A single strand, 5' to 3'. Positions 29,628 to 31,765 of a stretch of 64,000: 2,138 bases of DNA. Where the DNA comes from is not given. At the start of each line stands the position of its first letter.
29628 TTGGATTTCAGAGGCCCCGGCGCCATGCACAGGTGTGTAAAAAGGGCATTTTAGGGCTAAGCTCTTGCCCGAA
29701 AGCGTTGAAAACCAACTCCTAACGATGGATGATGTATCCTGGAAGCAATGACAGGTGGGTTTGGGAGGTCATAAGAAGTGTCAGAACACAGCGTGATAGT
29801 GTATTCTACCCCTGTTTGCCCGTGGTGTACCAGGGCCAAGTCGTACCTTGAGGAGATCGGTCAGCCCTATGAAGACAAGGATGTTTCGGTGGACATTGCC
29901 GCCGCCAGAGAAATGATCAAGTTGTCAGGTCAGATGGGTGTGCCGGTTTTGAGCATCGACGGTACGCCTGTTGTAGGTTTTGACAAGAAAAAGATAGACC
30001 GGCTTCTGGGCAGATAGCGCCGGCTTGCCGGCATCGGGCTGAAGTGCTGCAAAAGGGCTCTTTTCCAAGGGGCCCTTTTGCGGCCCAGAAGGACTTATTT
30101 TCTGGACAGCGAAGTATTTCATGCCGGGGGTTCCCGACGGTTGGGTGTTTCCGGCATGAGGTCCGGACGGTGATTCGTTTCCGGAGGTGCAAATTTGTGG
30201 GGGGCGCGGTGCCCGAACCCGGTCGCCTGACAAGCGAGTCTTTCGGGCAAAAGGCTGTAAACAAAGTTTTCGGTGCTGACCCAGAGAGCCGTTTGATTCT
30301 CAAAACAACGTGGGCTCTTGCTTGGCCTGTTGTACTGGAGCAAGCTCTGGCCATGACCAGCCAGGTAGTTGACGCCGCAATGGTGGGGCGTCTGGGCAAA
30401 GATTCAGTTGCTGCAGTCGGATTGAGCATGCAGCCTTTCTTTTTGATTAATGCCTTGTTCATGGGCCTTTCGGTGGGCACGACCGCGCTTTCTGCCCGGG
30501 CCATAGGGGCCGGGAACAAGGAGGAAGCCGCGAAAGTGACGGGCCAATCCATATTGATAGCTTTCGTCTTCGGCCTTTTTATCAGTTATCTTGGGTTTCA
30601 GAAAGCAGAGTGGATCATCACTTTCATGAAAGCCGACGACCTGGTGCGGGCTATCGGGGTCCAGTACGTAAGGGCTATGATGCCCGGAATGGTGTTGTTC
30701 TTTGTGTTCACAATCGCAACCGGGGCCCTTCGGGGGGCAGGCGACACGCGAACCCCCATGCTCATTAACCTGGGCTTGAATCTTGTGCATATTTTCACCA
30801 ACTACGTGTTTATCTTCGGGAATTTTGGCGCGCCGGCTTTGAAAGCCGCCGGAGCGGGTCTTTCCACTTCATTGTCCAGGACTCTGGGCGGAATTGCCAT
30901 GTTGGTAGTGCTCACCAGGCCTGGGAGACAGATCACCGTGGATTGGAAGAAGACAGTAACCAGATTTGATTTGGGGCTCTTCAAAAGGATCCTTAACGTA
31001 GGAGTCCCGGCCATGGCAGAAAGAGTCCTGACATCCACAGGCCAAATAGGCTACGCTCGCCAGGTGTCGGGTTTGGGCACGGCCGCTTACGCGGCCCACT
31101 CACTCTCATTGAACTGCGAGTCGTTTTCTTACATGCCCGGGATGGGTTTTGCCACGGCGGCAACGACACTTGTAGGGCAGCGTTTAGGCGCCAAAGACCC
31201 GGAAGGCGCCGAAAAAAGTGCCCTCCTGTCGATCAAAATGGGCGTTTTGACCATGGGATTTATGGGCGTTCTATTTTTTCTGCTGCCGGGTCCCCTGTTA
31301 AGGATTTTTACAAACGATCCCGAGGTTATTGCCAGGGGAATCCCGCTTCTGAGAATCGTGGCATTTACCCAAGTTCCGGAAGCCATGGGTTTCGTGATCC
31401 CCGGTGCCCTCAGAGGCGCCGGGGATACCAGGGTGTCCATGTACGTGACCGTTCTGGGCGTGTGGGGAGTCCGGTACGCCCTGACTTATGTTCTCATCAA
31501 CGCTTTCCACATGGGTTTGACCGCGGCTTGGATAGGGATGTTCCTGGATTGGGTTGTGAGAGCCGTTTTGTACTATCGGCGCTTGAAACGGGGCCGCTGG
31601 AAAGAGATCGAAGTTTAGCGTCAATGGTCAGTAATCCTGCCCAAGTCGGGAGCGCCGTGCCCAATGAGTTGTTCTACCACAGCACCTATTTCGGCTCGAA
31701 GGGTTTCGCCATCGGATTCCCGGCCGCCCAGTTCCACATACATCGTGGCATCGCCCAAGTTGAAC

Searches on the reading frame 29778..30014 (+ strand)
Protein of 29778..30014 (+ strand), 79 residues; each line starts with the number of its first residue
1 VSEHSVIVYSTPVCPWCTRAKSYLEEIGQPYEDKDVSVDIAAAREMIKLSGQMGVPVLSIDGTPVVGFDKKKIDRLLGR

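Call 9: search_protein_families(library=pfam, proteins=[window:29778-30014:+])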
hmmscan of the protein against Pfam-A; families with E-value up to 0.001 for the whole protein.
window:29778-30014:+ (79 aa): 4 families
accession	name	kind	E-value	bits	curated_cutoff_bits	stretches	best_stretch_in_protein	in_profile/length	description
PF00462.30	Glutaredoxin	-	1.3e-15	57.7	22.9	1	6-63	1-58/60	Glutaredoxin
PF13417.12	GST_N_3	-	9.1e-08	32.8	22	1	9-65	2-57/75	Glutathione S-transferase, N-terminal domain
PF13409.12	GST_N_2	-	1.1e-05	26.4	25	1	13-67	1-59/70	Glutathione S-transferase, N-terminal domain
PF05768.20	Glrx-like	-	0.00049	20.8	26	1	6-63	2-58/77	Glutaredoxin-like domain (DUF836)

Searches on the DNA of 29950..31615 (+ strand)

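Call 5: search_rna_families(source=window, start=29950, end=30400, threshold=evalue, max_evalue=10, show_alignments=5)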
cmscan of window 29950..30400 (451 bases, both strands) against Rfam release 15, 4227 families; matches with E-value up to 10: 6.
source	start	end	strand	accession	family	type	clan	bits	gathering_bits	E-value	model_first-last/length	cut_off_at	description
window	30045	30084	+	RF04197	mir-9457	Gene; miRNA;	-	17.9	90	0.91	1-68/68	no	mir-9457 microRNA precursor family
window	29987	30090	+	RF02502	Atu_C8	Gene; sRNA;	-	16.8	50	1.3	1-122/122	no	Rhizobiales sRNA Atu_C8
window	30048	30082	-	RF03485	mir-4000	Gene; miRNA;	-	14.5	58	5.5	10-44/54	no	mir-4000 microRNA precursor family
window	30114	30164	+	RF03233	hvt-mir-H16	Gene; miRNA;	-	13.7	70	9.7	1-64/64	no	hvt-mir-H16 microRNA precursor family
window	30050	30155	-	RF02602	BASRCI414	Gene; sRNA;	-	13.1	270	0.75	1-229/229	no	Brucella sRNA CI414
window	30016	30116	+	RF02232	sX13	Gene; sRNA;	-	12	50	8.7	1-115/115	no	Xanthomonadaceae sRNA sX13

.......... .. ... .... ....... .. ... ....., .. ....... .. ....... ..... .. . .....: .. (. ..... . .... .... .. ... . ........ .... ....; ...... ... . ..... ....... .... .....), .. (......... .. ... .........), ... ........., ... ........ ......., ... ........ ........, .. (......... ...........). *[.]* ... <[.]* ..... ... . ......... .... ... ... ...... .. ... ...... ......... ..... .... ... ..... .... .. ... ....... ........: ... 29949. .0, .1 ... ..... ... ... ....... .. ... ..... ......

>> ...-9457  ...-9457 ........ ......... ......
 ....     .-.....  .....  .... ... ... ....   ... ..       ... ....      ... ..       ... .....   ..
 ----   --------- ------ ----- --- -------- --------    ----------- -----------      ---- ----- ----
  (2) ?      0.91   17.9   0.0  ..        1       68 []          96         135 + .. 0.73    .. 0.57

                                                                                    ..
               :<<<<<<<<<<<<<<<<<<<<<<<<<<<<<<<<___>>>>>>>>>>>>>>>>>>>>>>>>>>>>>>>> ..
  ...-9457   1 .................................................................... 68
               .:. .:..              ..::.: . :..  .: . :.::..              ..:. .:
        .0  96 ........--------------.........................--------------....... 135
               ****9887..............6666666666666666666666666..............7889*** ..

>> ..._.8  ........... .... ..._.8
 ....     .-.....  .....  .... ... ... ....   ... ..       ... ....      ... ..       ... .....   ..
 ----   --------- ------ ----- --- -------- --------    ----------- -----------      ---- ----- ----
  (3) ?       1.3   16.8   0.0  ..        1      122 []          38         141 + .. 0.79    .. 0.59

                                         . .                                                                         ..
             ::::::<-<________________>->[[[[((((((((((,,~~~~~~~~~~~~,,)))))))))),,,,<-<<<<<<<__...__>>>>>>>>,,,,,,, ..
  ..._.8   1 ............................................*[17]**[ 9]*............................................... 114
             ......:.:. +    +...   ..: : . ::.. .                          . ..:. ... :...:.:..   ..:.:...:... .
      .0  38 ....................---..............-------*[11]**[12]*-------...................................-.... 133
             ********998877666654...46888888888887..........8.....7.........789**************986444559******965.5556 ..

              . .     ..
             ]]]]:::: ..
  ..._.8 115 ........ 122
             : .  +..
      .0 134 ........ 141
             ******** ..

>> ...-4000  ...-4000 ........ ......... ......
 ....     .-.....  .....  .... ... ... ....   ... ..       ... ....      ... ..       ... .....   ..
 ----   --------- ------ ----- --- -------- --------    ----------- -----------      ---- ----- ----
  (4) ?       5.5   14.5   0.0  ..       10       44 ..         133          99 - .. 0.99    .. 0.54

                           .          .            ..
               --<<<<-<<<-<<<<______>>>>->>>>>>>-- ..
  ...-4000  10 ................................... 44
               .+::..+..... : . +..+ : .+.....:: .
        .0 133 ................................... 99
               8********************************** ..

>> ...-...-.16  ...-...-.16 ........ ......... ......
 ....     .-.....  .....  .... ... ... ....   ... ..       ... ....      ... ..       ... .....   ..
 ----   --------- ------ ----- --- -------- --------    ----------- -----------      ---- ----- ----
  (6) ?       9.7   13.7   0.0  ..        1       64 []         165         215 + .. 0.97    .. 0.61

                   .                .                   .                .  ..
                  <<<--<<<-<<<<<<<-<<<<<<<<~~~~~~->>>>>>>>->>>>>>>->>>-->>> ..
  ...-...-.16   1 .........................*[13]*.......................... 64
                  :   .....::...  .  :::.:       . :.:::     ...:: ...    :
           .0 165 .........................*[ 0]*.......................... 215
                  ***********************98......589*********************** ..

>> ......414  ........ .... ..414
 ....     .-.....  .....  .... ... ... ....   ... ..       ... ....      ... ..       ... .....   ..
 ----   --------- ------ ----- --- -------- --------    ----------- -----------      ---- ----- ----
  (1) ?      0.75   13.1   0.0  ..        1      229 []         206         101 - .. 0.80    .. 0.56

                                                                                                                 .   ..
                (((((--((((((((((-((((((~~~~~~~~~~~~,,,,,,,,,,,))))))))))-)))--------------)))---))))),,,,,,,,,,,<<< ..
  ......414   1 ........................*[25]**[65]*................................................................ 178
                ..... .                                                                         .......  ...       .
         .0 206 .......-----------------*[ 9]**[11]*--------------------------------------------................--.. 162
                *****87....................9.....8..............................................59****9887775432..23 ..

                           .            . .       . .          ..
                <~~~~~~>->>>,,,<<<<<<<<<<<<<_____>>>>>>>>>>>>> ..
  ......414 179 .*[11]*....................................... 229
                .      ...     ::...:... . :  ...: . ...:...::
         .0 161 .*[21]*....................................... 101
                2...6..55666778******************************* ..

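Call 19: search_rna_families(sources=[L001, L002, L003, L004, L005, L006, L007, L008, L009, L010, L011, L012, L013, L014, L015, L016, L017, L018, L019, L023], threshold=gathering)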
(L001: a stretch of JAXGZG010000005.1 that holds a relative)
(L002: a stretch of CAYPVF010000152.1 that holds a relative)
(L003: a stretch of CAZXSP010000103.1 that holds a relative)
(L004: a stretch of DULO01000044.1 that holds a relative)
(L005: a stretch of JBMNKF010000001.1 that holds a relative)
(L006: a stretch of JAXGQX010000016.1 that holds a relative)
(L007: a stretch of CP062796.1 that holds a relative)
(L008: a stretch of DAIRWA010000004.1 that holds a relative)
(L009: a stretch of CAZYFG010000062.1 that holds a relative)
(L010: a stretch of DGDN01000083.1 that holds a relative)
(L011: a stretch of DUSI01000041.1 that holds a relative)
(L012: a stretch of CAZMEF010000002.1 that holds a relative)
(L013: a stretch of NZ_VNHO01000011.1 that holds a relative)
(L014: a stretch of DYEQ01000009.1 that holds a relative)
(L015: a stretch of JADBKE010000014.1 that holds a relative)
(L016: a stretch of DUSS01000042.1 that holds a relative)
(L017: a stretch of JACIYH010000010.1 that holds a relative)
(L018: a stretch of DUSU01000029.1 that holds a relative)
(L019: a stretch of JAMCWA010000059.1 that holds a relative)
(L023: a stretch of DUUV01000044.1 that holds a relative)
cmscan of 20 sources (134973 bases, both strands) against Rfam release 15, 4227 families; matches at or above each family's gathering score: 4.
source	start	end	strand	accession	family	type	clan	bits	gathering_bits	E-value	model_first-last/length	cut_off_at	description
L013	2759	2832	+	RF00005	tRNA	Gene; tRNA;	CL00001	59.9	29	3.9e-10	1-71/71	no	tRNA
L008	4390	4499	+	RF00059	TPP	Cis-reg; riboswitch;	-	56.5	54.3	4.4e-08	1-105/105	no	TPP riboswitch aptamer (THI element)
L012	4352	4461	+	RF00059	TPP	Cis-reg; riboswitch;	-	55.8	54.3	6.5e-08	1-105/105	no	TPP riboswitch aptamer (THI element)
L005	4365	4474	+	RF00059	TPP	Cis-reg; riboswitch;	-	55.6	54.3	7.2e-08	1-105/105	no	TPP riboswitch aptamer (THI element)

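Call 29: search_rna_families(source=window, start=30150, end=30270, threshold=evalue, max_evalue=10, show_alignments=6)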
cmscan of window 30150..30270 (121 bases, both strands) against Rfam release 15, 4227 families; matches with E-value up to 10: 0.
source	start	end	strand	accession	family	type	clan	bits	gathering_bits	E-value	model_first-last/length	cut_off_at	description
